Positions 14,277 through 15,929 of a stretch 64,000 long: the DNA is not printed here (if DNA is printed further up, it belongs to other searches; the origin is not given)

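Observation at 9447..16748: Eight-gene translationally coupled operon around an AAA+ ATPase, a coiled-coil protein and four small membrane proteins: candidate undescribed membrane-associated machine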

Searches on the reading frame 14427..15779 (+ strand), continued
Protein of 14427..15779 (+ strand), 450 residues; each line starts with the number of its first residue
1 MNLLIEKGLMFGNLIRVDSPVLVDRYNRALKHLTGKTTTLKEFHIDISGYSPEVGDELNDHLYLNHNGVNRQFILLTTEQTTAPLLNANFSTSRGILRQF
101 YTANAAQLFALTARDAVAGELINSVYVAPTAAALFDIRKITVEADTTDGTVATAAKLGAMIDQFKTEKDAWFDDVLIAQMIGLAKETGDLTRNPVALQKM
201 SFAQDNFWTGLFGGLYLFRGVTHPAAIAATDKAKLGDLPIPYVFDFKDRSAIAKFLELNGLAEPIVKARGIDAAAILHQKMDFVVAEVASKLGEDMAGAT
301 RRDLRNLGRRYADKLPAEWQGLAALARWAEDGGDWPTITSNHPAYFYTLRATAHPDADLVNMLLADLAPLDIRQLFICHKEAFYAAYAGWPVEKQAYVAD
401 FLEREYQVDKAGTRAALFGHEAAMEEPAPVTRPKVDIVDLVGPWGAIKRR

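Call 35: find_homologous_proteins(query=A4, max_evalue=0.001)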
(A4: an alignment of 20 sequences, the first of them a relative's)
Query A4 (20 sequences) (423 aa, profile of the alignment): 367 proteins with E <= 0.001 among 8000 candidates; the best 120 are listed.
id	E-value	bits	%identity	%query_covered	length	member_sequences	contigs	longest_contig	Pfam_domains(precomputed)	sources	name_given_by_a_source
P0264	1.2e-155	537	100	100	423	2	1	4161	PF20343.3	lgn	-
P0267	4.8e-151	522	44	100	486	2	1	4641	PF20343.3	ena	-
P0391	1.6e-145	504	81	100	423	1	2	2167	PF20343.3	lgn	-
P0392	2.2e-142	493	44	100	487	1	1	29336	PF20343.3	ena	-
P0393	4.4e-142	492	53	100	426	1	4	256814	PF20343.3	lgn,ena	-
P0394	4.1e-137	476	55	100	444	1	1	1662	PF20343.3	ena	-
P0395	9.4e-135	468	50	100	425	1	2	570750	PF20343.3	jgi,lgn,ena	-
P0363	8.0e-134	465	25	98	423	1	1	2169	PF20343.3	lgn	-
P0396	4.6e-131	456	35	100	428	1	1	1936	PF20343.3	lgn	-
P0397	2.4e-130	454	37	95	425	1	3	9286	PF20343.3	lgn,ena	-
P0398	2.9e-128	447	36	100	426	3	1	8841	PF20343.3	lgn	-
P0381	3.4e-128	447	22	97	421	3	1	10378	PF20343.3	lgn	-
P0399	2.5e-127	444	37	100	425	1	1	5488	PF20343.3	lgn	-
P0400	6.3e-127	442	36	100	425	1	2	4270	PF20343.3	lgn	-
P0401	1.2e-126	441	41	99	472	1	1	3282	PF20343.3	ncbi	-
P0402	1.6e-126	441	37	100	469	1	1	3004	PF20343.3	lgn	-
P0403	8.0e-126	439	37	97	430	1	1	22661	PF20343.3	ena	-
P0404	2.5e-125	437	36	100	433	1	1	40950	PF20343.3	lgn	-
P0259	2.9e-125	437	40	99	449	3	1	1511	PF20343.3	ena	-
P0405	4.2e-125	436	32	100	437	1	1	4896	PF20343.3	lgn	-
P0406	5.5e-125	436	43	98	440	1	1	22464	PF20343.3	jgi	jgi:hypothetical protein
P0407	6.3e-125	436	40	99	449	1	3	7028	PF20343.3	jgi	jgi:hypothetical protein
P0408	9.3e-125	435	37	100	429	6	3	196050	PF20343.3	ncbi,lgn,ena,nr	ncbi:MAG: hypothetical protein COC00_002030 [Rhizobiales bacterium]|nr:hypothetical protein [Hyphomi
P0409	1.1e-124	435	35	100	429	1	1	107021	PF20343.3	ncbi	-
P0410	2.1e-124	434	34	100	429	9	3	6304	PF20343.3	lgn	-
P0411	3.3e-124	433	37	100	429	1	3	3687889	PF20343.3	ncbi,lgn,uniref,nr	ncbi:DUF6638 family protein [Ensifer aridi]|uniref:DUF6638 family protein n=1 Tax=Ensifer aridi TaxI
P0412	4.3e-124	433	36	100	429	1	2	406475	PF20343.3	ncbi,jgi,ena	-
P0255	5.2e-124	433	31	99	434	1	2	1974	PF20343.3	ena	-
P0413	6.5e-124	432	36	100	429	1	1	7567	PF20343.3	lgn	-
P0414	9.7e-124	432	39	100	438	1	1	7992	PF20343.3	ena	-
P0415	1.3e-123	431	35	100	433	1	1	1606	PF20343.3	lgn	-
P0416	1.4e-123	431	42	99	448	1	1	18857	PF20343.3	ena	-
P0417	2.4e-123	431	40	99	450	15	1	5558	PF20343.3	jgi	-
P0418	2.8e-123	430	38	100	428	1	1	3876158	PF20343.3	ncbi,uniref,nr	ncbi:hypothetical protein HB779_19555 [Phyllobacterium sp. 628]|uniref:DUF6638 family protein n=1 Ta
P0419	5.0e-123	429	36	99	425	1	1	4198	PF20343.3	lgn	-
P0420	5.6e-123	429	35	100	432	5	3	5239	PF20343.3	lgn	-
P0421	6.5e-123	429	35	100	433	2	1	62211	PF20343.3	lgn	-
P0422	7.2e-123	429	40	99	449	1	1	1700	PF20343.3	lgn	-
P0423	9.9e-123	429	36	98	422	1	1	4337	PF20343.3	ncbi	ncbi:MAG: DUF6638 family protein, partial [Nitratireductor sp.]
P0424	1.2e-122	428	34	100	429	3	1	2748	PF20343.3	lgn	-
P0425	1.3e-122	428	35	100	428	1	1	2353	PF20343.3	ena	-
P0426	1.4e-122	428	34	100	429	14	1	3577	PF20343.3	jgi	jgi:hypothetical protein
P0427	1.6e-122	428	36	100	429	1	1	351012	PF20343.3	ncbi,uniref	ncbi:DUF6638 family protein [Ensifer adhaerens]|uniref:DUF6638 family protein n=1 Tax=Ensifer adhaer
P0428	1.7e-122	428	36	100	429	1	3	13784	PF20343.3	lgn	-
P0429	1.7e-122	428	34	100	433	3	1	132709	PF20343.3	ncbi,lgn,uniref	ncbi:DUF6638 family protein [Mycoplana ramosa]|uniref:DUF6638 family protein n=1 Tax=Mycoplana ramos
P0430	1.7e-122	428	35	100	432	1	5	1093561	PF20343.3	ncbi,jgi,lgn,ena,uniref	ncbi:DUF6638 family protein [Rhizobium giardinii]|jgi:hypothetical protein|uniref:DUF6638 family pro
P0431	2.0e-122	428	35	100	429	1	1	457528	PF20343.3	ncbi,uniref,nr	ncbi:hypothetical protein JJB09_08465 [Rhizobium sp. KVB221]|uniref:Uncharacterized protein n=1 Tax=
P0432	2.1e-122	427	37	100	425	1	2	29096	PF20343.3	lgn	-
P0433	2.2e-122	427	35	100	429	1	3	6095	PF20343.3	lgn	-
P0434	2.2e-122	427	35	100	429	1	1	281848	PF20343.3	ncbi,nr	ncbi:hypothetical protein EHS39_09200 [Ensifer sp. MPMI2T]|nr:hypothetical protein EHS39_09200 [Ensi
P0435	2.6e-122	427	35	100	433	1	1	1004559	PF20343.3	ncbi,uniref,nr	ncbi:hypothetical protein MUO32_14680 [Shinella sp. CPCC 101442]|uniref:DUF6638 family protein n=1 T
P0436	3.1e-122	427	35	100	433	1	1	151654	PF20343.3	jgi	jgi:hypothetical protein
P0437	3.4e-122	427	34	100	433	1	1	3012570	PF20343.3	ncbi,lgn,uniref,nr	ncbi:hypothetical protein IB238_10885 [Rhizobium sp. ARZ01]|uniref:DUF6638 family protein n=1 Tax=Rh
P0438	3.5e-122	427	35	100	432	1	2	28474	PF20343.3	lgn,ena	-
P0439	3.5e-122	427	36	100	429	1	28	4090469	PF20343.3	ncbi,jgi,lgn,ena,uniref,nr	ncbi:hypothetical protein IB277_12275 [Ensifer sp. ENS07]|jgi:hypothetical protein|uniref:Uncharacte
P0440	3.6e-122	427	35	100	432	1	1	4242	PF20343.3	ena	-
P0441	3.9e-122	427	35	100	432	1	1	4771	PF20343.3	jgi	-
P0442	4.4e-122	426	35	100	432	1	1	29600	PF20343.3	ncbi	-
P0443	4.9e-122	426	36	100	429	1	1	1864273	PF20343.3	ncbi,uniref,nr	ncbi:hypothetical protein ILFOPFJJ_01151 [Ensifer psoraleae]|uniref:DUF6638 family protein n=1 Tax=S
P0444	5.0e-122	426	36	100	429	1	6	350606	PF20343.3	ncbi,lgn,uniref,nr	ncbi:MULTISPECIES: DUF6638 family protein [unclassified Ensifer]|uniref:DUF6638 family protein n=1 T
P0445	5.2e-122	426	36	100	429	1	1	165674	PF20343.3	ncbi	-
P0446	5.3e-122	426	37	100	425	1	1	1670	PF20343.3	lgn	-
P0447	5.4e-122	426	35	100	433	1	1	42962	PF20343.3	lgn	-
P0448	5.7e-122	426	36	100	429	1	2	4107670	PF20343.3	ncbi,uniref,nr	ncbi:DUF6638 family protein [Ensifer adhaerens]|uniref:DUF6638 family protein n=1 Tax=Ensifer adhaer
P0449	5.8e-122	426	34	100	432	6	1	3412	PF20343.3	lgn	-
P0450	5.9e-122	426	36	100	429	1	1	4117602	PF20343.3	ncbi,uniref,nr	ncbi:DUF6638 family protein [Sinorhizobium psoraleae]|uniref:Uncharacterized protein n=1 Tax=Sinorhi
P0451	6.3e-122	426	33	100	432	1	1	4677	PF20343.3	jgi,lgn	jgi:hypothetical protein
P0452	7.4e-122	426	36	100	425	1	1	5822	PF20343.3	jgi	jgi:hypothetical protein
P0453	7.8e-122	426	34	100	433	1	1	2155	PF20343.3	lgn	-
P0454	8.1e-122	425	36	99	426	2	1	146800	PF20343.3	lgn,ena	-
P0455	8.2e-122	425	36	100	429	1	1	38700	PF20343.3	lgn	-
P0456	8.6e-122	425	35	100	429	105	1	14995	PF20343.3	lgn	-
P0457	9.0e-122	425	34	100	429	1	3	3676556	PF20343.3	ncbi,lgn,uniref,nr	ncbi:hypothetical protein C7U60_14085 [Mesorhizobium plurifarium]|uniref:DUF6638 family protein n=1 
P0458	9.7e-122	425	34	100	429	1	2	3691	PF20343.3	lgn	-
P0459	1.0e-121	425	35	100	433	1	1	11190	PF20343.3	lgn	-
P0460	1.0e-121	425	35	100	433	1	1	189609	PF20343.3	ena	-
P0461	1.2e-121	425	36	100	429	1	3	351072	PF20343.3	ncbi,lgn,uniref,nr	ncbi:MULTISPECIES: DUF6638 family protein [Ensifer]|uniref:DUF6638 family protein n=1 Tax=Ensifer Ta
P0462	1.2e-121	425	36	100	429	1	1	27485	PF20343.3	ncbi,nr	ncbi:MAG: hypothetical protein HOQ41_12835 [Ensifer adhaerens]|nr:hypothetical protein [Ensifer adha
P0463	1.3e-121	425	35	100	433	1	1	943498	PF20343.3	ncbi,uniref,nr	ncbi:DUF6638 family protein [Rhizobium sp. PL01]|uniref:DUF6638 family protein n=1 Tax=Rhizobium sp.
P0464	1.3e-121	425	35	100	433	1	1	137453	PF20343.3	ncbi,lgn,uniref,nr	ncbi:DUF6638 family protein [Rhizobium sp. Root483D2]|uniref:DUF6638 family protein n=1 Tax=Rhizobiu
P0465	1.3e-121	425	34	100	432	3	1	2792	PF20343.3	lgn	-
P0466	1.5e-121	425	35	100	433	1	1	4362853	PF20343.3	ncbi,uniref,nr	ncbi:DUF6638 family protein [Pararhizobium qamdonense]|uniref:DUF6638 family protein n=1 Tax=Pararhi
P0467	1.5e-121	425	34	100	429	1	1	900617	PF20343.3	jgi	jgi:hypothetical protein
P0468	1.5e-121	425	35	100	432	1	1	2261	PF20343.3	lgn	-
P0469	1.6e-121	424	36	100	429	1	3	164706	PF20343.3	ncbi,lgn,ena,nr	ncbi:hypothetical protein N185_28055 [Sinorhizobium sp. GW3]|nr:hypothetical protein N185_28055 [Sin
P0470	2.1e-121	424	35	100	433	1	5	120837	PF20343.3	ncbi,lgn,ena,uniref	ncbi:DUF6638 family protein [Pararhizobium sp.]|uniref:DUF6638 family protein n=2 Tax=Pararhizobium 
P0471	2.4e-121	424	36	100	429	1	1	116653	PF20343.3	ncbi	-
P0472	2.4e-121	424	35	100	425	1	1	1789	PF20343.3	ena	-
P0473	2.7e-121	424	36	100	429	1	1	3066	PF20343.3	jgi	jgi:hypothetical protein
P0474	3.1e-121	424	36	100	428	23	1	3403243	PF20343.3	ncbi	ncbi:DUF6638 family protein [Phyllobacterium sp. K27]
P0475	3.2e-121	424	35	100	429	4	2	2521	PF20343.3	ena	-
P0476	3.7e-121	423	34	100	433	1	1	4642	PF20343.3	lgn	-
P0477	3.8e-121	423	35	100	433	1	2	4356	PF20343.3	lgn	-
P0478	4.3e-121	423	36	100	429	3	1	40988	PF20343.3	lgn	-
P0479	4.6e-121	423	37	100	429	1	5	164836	PF20343.3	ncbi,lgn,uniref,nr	ncbi:DUF6638 family protein [Ensifer adhaerens]|uniref:DUF6638 family protein n=1 Tax=Ensifer adhaer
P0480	4.8e-121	423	33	100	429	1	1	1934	PF20343.3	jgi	jgi:hypothetical protein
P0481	4.9e-121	423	41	99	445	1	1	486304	PF20343.3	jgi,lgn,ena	-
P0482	5.6e-121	423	35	100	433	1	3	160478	PF20343.3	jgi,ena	-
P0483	6.0e-121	423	35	100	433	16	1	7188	PF20343.3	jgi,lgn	jgi:hypothetical protein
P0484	6.1e-121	423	37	100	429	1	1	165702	PF20343.3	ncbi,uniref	ncbi:DUF6638 family protein [Ensifer adhaerens]|uniref:DUF6638 family protein n=1 Tax=Ensifer adhaer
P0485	6.5e-121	423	35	100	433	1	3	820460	PF20343.3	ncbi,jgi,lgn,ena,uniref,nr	ncbi:MAG TPA: DUF6638 family protein [Shinella sp.]|jgi:hypothetical protein|uniref:DUF6638 family p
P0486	7.9e-121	422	35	100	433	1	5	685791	PF20343.3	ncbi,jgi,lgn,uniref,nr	ncbi:hypothetical protein GR158_02635 [Shinella sp. AETb1-6]|jgi:hypothetical protein|uniref:DUF6638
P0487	8.1e-121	422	34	100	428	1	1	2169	PF20343.3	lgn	-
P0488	8.3e-121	422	35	100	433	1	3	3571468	PF20343.3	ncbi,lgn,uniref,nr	ncbi:DUF6638 family protein [Shinella sumterensis]|uniref:Uncharacterized protein n=1 Tax=Shinella s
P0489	9.7e-121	422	37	100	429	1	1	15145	PF20343.3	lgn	-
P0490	9.7e-121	422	37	100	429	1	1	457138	PF20343.3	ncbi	-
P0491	9.8e-121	422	38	99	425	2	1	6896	PF20343.3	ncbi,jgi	-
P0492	9.8e-121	422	36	100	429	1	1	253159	PF20343.3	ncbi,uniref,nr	ncbi:DUF6638 family protein [Ensifer adhaerens]|uniref:DUF6638 family protein n=1 Tax=Ensifer adhaer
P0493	9.9e-121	422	35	100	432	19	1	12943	PF20343.3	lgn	-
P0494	1.0e-120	422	36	100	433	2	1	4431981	PF20343.3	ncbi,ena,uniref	ncbi:DUF6638 family protein [Pararhizobium sp.]|uniref:DUF6638 family protein n=1 Tax=Pararhizobium 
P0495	1.1e-120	422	35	100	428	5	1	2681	PF20343.3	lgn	-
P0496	1.1e-120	422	35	100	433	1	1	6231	PF20343.3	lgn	-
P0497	1.1e-120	422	36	100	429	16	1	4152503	PF20343.3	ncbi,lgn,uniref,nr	ncbi:hypothetical protein JVX98_27585 [Ensifer sp. PDNC004]|uniref:DUF6638 family protein n=1 Tax=En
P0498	1.1e-120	422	35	100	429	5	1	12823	PF20343.3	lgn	-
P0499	1.2e-120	422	35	100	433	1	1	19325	PF20343.3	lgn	-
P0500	1.3e-120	422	35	100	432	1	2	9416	PF20343.3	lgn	-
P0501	1.4e-120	421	34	100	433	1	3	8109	PF20343.3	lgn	-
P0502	1.4e-120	421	41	98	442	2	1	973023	PF20343.3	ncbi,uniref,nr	ncbi:hypothetical protein GCM10008927_05380 [Amylibacter ulvae]|uniref:Uncharacterized protein n=2 T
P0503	1.4e-120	421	33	100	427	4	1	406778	PF20343.3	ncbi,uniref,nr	ncbi:DUF6638 family protein [Nitratireductor luteus]|uniref:DUF6638 family protein n=1 Tax=Nitratire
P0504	1.5e-120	421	36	100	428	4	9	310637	PF20343.3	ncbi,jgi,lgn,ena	-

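Call 36: find_encoding_contigs(protein=P0411, flank=9000, max_places=1)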
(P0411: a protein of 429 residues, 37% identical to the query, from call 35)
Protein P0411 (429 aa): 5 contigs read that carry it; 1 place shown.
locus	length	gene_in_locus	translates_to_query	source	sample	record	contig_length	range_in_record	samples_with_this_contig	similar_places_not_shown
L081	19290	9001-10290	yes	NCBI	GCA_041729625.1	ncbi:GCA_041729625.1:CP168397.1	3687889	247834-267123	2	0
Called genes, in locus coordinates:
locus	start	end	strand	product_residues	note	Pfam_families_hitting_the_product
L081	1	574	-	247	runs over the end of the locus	PF13883:CREG_beta-barrel, PF10615:DUF2470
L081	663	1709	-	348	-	PF00005:ABC_tran, PF13304:AAA_21 (weak)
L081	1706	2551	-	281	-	PF00528:BPD_transp_1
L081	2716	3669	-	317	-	PF04069:OpuAC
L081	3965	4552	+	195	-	PF00265:TK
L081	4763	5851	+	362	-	-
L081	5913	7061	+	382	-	-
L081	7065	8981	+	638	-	PF00004:AAA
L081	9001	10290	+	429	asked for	PF20343:DUF6638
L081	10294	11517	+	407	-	PF10095:DUF2333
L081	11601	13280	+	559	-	PF01268:FTHFS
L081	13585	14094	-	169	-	PF09351:DUF1993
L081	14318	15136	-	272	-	PF06904:Extensin-like_C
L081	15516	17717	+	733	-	PF07715:Plug, PF00593:TonB_dep_Rec_b-barrel, PF14905:OMP_b-brl_3 (weak)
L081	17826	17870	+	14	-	-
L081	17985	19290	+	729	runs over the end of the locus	PF04715:, PF00425:Chorismate_bind, PF00117:GATase, PF07722:Peptidase_C26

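Call 37: find_encoding_contigs(protein=P0381, flank=9000, max_places=2)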
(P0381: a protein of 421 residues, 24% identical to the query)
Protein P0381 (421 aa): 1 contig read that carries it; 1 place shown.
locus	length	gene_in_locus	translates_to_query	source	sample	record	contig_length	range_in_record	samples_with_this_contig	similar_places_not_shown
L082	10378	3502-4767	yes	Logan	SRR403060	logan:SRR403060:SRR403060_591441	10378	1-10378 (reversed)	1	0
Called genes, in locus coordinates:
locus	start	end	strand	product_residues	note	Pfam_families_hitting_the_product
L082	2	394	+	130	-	?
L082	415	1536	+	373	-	-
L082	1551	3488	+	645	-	PF00004:AAA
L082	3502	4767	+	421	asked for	PF20343:DUF6638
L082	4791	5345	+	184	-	-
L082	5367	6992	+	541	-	-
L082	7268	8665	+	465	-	PF00884:Sulfatase, PF01663:Phosphodiest (weak), PF16347:SGSH_C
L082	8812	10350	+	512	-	PF07690:MFS_1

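Call 38: find_encoding_contigs(protein=P0393, flank=9000, max_places=1)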
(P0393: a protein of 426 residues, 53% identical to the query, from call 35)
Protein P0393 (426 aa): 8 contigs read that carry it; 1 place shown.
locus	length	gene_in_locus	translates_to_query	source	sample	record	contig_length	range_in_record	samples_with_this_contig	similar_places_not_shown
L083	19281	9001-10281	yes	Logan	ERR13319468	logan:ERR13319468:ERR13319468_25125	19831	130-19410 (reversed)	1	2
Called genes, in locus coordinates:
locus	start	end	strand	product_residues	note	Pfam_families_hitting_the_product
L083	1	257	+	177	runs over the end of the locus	PF07486:Hydrolase_2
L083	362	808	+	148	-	PF01668:SmpB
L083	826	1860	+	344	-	PF10095:DUF2333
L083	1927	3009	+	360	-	-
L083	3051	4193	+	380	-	-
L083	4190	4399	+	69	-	-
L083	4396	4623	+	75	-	PF07866:DUF1653 (weak)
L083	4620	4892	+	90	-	-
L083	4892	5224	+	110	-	-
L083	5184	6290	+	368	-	-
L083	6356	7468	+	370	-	-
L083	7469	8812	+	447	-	PF00004:AAA (weak)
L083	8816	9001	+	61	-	-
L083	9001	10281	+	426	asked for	PF20343:DUF6638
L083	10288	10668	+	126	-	-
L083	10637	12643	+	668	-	PF19310:TOP_N, PF01432:Peptidase_M3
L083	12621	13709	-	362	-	PF05265:DUF723, PF17955:Cas6b_N (faint), PF05265:DUF723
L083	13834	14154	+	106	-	-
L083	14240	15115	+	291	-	-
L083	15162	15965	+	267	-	PF00929:RNase_T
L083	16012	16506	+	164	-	-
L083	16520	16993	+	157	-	-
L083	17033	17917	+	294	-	PF00226:DnaJ, PF01556:DnaJ_C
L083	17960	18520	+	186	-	PF01327:Pep_deformylase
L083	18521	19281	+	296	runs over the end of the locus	?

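Call 50: predict_structure(alignment_id=A6)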
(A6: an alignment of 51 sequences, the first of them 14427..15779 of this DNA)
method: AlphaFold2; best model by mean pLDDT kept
length: 450 residues; sequences in the alignment: 51
mean_pLDDT: 87.7   pTM: 0.83
mean pLDDT of the five models: 87.7, 87.0, 85.5, 84.9, 84.1
residues with pLDDT >= 90: 270; 70-90: 147; 50-70: 20; < 50: 13
segments of 3 or more residues with pLDDT < 50: 429-433, 445-450
pLDDT, mean of each block of 10 residues (from residue 1): 80 87 97 95 95 94 88 94 87 91 92 92 88 91 89 86 89 90 82 82 92 94 95 92 95 96 86 89 96 92 94 95 92 86 93 90 94 90 90 93 82 72 57 54 46
secondary structure, 60 per line:
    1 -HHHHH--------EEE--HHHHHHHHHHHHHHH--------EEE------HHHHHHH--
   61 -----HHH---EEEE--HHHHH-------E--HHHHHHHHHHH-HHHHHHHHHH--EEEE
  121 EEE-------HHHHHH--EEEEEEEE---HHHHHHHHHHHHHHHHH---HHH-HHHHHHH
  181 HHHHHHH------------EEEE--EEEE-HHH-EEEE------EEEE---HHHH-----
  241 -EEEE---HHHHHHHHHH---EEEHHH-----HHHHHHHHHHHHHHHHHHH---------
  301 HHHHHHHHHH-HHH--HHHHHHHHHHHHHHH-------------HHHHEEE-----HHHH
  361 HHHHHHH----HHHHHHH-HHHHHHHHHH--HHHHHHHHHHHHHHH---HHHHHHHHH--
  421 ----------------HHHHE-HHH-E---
elements in order: H2-6 E15-17 H20-34 E43-45 H52-58 E72-75 H78-82 H93-103 H105-114 E117-123 H131-136 E139-146 H150-166 H174-187 E200-203 E206-209 E215-218 E225-228 H232-235 E242-245 H249-258 E262-264 H273-291 H301-310 H317-331 H345-348 E349-351 H357-367 H372-378 H380-389 H392-406 H410-418 H437-440
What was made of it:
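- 14427..15779 (+): G6: 450-aa DUF6638 protein, soluble and alpha/beta, with a fold not seen in the PDB. AF2 pLDDT 87.7 (call 50).
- G6 is a confidently modelled globular alpha/beta protein (call 50).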

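Call 54: fold_search(model_id=the predicted structure, library=pdb)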
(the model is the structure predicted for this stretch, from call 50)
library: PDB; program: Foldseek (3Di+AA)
matches with E <= 10: 120; with E <= 0.001: 0
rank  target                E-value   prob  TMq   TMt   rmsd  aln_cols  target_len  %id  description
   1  1nf6_F                1.9e-01  0.10  0.08  0.16  19.8       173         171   12  X-ray structure of the Desulfovibrio desulfuricans bacterioferritin: the diiron site in different catalytic states ("c (released 2003-04-01)
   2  1nf6_O                6.8e-01  0.08  0.09  0.19  20.8       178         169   11  X-ray structure of the Desulfovibrio desulfuricans bacterioferritin: the diiron site in different catalytic states ("c (released 2003-04-01)
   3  2dvl_A                9.3e-01  0.11  0.11  0.13  12.2       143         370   12  Crystal structure of project TT0160 from Thermus thermophilus HB8 (released 2007-01-31)
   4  8q2n_C                1.0e+00  0.06  0.13  0.18  15.0       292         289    8  Cas1-Cas2 CRISPR integrase bound to prespacer and target DNA, Streptococcus thermophilus DGCC 7710 CRISPR3 system (released 2024-08-14)
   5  7stw_A                1.1e+00  0.05  0.09  0.17  21.7       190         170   15  Structure of DPSL (DNA Protection in Starved Cells - Like) from Pyrococcus furiosus (released 2021-12-01)
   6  1ukw_A                1.2e+00  0.06  0.09  0.10  13.0       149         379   15  Crystal structure of medium-chain acyl-CoA dehydrogenase from Thermus thermophilus HB8 (released 2004-11-09)
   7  1lrz                  1.3e+00  0.05  0.08  0.09  19.0       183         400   13  x-ray crystal structure of staphylococcus aureus femA (released 2002-09-04)
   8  1ws9_A                1.5e+00  0.06  0.08  0.09  12.2       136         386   13  Crystal structure of project ID TT0172 from Thermus thermophilus HB8 (released 2005-10-18)
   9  2yw6_B                1.5e+00  0.04  0.09  0.18  14.9       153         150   15  Structural studies of N terminal deletion mutant of Dps from Mycobacterium smegmatis (released 2007-07-17)
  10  8ude_A                1.5e+00  0.04  0.08  0.14  14.4       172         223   14  Crystal Structure of Mu class Glutathione-S-Transferase, TuGSTm06(Tetur05g05220) from Tetranychus urticae (released 2025-03-19)
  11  7cr6_D                1.5e+00  0.03  0.10  0.12  18.8       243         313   14  Synechocystis Cas1-Cas2/prespacer binary complex (released 2021-03-31)
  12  3zib_A                1.7e+00  0.08  0.08  0.25  14.0       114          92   14  Rap2a protein (SMA2265) from Serratia marcescens (released 2013-06-19)
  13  1nf4_H                1.7e+00  0.03  0.09  0.15  19.1       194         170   13  X-Ray Structure of the Desulfovibrio desulfuricans bacterioferritin: the diiron site in different states (reduced stru (released 2003-04-01)
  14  9ppq                  1.7e+00  0.04  0.11  0.13  13.3       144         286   10  Locally-refined Mu-Opioid Receptor bound with novel compound 0505 (3-[({[(1P)-1-(3-chlorophenyl)-1H-pyrazol-3-yl]methyl} (released 2026-03-04)
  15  7rut_E                1.7e+00  0.03  0.09  0.15  15.7       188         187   12  Structure of Human ATP:Cobalamin Adenosyltransferase R190C bound to ATP (released 2021-11-24)
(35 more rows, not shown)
